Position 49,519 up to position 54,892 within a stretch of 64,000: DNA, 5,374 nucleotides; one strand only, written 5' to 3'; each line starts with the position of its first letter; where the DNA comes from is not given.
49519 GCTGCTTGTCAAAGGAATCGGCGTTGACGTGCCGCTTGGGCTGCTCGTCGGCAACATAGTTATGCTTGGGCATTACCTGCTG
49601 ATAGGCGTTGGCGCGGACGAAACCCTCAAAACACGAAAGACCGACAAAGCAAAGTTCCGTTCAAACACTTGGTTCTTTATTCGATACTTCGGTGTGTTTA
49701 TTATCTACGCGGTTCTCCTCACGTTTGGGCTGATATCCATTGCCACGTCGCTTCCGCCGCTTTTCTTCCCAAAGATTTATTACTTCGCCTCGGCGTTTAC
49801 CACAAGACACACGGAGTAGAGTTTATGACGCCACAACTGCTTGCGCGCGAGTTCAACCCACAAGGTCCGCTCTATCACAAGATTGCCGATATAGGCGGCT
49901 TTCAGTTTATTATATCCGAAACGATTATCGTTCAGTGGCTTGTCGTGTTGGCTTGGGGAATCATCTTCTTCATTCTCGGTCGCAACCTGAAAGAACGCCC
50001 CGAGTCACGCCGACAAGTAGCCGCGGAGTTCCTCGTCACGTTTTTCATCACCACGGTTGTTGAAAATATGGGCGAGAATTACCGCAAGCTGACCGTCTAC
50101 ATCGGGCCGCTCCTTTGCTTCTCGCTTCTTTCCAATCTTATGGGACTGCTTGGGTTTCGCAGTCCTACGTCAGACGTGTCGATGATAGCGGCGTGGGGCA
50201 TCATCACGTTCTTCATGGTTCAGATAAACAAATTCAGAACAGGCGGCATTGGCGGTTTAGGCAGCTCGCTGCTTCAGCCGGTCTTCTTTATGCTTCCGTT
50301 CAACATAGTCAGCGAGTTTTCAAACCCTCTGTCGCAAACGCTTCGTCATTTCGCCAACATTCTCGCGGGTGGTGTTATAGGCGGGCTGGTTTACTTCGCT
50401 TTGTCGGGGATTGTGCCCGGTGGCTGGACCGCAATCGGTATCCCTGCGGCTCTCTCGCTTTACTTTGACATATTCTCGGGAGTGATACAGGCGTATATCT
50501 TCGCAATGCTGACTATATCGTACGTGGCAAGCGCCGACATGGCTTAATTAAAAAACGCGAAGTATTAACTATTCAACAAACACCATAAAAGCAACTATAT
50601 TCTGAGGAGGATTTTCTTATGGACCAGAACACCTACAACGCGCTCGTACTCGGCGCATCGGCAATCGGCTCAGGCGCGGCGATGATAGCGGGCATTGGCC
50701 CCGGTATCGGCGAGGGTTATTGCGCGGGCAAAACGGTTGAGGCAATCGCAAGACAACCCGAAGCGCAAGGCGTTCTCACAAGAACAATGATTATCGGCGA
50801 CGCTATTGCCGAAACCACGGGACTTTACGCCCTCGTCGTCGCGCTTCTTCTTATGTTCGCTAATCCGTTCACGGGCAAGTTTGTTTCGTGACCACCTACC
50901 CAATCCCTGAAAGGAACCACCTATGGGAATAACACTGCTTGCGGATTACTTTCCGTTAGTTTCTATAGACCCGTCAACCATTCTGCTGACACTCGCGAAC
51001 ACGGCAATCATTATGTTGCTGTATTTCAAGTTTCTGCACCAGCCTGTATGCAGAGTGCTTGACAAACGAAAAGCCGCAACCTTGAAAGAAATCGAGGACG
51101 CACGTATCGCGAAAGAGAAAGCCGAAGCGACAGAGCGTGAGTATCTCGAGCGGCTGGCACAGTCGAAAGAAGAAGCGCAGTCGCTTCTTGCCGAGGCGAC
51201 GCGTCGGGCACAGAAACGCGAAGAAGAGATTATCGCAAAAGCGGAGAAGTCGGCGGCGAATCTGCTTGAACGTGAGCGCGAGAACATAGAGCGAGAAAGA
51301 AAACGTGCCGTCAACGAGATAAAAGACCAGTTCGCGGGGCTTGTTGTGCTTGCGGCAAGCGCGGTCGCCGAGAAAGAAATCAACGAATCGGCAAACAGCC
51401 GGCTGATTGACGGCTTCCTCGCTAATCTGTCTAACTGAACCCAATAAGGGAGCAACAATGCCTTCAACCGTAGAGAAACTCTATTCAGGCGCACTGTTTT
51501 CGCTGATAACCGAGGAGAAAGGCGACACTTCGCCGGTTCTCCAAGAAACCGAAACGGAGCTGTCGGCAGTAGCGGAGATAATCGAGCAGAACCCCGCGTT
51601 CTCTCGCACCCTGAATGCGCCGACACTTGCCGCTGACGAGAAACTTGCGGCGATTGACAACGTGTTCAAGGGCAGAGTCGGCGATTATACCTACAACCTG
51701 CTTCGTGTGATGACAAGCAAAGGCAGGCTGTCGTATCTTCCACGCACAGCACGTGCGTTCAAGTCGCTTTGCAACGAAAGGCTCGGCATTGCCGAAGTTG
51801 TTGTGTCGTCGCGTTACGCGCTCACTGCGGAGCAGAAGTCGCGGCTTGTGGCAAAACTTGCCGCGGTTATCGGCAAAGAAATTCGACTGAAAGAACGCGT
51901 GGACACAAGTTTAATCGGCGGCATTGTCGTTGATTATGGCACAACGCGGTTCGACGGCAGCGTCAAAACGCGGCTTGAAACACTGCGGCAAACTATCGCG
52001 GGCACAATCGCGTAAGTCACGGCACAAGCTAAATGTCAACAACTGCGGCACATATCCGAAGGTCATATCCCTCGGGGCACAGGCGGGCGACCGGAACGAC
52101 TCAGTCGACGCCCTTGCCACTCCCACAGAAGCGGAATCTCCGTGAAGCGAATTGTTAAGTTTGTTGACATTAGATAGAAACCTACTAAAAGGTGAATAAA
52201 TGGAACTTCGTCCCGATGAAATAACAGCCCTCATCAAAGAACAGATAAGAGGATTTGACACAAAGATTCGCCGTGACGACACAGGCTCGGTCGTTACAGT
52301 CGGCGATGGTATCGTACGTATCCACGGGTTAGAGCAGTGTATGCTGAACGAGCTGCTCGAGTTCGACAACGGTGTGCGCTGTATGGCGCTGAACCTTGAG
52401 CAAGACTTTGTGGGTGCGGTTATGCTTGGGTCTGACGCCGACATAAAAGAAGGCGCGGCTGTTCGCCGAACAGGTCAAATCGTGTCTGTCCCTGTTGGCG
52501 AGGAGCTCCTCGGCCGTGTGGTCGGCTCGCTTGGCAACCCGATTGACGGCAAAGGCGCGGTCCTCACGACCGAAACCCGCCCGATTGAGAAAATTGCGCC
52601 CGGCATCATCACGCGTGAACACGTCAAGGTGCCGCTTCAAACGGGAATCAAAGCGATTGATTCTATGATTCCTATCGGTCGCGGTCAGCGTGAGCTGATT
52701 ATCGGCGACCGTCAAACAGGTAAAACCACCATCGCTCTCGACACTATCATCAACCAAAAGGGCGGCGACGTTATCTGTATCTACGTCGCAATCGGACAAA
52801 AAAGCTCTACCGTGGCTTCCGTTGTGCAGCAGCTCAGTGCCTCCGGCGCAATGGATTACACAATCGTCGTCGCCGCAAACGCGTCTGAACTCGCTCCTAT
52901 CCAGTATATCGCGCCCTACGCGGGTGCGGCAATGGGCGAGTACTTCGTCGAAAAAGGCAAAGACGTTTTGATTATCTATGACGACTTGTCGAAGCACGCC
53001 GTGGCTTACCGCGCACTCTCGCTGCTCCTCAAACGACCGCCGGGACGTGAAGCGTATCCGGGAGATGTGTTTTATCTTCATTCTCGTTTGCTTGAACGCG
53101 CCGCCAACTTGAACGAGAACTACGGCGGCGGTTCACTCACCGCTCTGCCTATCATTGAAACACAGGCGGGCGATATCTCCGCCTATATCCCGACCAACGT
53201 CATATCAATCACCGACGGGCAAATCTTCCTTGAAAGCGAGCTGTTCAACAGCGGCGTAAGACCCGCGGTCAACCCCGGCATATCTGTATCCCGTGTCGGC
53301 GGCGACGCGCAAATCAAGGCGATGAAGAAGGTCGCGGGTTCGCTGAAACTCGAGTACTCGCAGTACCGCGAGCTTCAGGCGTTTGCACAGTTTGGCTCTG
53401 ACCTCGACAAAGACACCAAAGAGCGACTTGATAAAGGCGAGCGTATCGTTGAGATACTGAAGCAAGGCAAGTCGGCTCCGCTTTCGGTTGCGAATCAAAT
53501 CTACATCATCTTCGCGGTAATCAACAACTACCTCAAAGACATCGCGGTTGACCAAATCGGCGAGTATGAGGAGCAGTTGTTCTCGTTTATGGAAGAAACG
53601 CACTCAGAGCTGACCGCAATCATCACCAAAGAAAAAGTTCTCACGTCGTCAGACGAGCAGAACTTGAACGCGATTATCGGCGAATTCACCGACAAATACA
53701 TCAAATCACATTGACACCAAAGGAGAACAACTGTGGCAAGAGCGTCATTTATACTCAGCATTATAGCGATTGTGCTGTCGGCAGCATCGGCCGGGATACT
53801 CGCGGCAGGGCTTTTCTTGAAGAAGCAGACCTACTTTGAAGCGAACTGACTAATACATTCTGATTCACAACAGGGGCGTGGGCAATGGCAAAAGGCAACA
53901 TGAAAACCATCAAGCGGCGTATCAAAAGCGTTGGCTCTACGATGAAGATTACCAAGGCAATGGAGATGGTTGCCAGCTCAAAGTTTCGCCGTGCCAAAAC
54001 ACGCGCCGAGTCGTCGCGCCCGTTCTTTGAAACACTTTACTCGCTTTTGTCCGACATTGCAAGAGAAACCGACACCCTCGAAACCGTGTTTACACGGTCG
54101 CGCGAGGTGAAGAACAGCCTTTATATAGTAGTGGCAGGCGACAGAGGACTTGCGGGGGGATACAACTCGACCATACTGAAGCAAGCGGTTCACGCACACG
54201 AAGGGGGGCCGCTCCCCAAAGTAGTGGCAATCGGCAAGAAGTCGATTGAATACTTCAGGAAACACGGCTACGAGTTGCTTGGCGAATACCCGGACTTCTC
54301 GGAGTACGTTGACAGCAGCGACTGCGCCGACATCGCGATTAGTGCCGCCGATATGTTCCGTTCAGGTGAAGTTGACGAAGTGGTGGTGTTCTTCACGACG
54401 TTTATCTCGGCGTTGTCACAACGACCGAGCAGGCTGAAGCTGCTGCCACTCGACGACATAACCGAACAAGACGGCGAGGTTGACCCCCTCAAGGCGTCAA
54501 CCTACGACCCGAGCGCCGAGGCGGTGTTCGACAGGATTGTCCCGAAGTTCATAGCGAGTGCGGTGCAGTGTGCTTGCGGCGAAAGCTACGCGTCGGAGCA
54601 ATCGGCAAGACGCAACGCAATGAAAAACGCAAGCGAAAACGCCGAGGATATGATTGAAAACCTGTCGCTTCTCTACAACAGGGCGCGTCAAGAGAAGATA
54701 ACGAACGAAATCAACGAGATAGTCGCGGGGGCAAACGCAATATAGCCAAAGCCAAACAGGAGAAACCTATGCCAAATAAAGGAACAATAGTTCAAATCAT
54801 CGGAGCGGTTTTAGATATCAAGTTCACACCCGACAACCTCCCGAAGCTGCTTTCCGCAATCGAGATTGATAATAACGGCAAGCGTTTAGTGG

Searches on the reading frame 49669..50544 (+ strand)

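Call 23: search_protein_families(library=pfam, proteins=[window:49669-50544:+], max_evalue=0.00001)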
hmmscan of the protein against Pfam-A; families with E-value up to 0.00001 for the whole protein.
window:49669-50544:+ (292 aa): 1 family
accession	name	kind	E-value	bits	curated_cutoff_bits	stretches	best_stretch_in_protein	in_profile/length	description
PF00119.25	ATP-synt_A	-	2.9e-41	142.2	33.9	1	87-286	2-216/217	ATP synthase A chain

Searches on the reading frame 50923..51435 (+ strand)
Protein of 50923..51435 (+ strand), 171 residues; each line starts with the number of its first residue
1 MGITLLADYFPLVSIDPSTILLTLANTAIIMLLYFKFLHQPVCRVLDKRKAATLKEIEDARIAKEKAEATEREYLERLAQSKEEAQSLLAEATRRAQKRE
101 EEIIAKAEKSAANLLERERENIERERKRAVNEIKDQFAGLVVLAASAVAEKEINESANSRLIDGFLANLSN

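Call 94: search_protein_families(library=pfam, proteins=[window:50923-51435:+], max_evalue=0.00001)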
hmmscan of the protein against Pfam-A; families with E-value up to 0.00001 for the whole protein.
window:50923-51435:+ (171 aa): 1 family
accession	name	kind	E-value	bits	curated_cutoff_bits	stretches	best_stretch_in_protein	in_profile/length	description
PF00430.23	ATP-synt_B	-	1.6e-21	77.2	28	1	19-148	1-130/132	ATP synthase B/B' CF(0)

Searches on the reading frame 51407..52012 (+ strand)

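Call 94: search_protein_families(library=pfam, proteins=[window:51407-52012:+], max_evalue=0.00001)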
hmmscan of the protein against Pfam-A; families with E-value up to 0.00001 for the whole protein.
window:51407-52012:+ (202 aa): 1 family
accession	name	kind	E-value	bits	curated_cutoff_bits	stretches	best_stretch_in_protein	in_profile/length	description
PF00213.23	OSCP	-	1e-43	149.9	22.3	1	22-196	1-171/172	ATP synthase delta (OSCP) subunit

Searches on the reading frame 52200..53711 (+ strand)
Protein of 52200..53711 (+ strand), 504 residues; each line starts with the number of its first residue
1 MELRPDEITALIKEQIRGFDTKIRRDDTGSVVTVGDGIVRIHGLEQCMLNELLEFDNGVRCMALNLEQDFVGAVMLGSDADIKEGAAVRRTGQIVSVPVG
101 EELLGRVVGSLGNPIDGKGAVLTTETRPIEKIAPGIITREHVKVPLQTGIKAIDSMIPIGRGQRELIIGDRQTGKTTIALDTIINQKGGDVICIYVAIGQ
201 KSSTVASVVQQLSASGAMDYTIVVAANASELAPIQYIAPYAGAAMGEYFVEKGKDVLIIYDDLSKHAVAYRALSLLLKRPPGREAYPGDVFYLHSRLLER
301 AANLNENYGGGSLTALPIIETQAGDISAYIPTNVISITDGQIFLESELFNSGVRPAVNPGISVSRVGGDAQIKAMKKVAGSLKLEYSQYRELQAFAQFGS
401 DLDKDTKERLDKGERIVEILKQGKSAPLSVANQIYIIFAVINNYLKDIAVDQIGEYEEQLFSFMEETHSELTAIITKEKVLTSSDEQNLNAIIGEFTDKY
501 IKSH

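Call 94: search_protein_families(library=pfam, proteins=[window:52200-53711:+], max_evalue=0.00001)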
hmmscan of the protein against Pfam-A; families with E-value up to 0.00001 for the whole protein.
window:52200-53711:+ (504 aa): 3 families
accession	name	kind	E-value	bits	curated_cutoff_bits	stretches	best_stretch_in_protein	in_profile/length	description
PF00006.31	ATP-synt_ab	-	5.8e-84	281.4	29.5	1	149-364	1-213/213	ATP synthase alpha/beta family, nucleotide-binding domain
PF00306.32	ATP-synt_ab_C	-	2.1e-46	157.8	27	1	371-496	1-126/126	ATP synthase alpha/beta chain, C terminal domain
PF02874.29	ATP-synt_ab_N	-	5.5e-14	52.9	20.9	1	28-92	5-69/69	ATP synthase alpha/beta family, beta-barrel domain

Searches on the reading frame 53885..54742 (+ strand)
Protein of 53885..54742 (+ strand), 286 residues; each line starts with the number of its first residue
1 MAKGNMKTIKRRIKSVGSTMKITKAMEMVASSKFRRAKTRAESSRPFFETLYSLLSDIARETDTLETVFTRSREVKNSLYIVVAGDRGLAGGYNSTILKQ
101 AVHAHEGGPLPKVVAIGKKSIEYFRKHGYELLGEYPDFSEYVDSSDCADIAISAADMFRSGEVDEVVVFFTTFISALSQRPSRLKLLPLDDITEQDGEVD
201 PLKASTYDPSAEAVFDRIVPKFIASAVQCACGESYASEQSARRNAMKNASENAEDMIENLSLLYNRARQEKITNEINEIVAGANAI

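Call 94: search_protein_families(library=pfam, proteins=[window:53885-54742:+], max_evalue=0.00001)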
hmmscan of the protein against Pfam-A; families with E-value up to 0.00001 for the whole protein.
window:53885-54742:+ (286 aa): 1 family
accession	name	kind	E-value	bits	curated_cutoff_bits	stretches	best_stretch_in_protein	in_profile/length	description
PF00231.24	ATP-synt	-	5.1e-92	309.1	39.9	1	5-286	1-285/285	ATP synthase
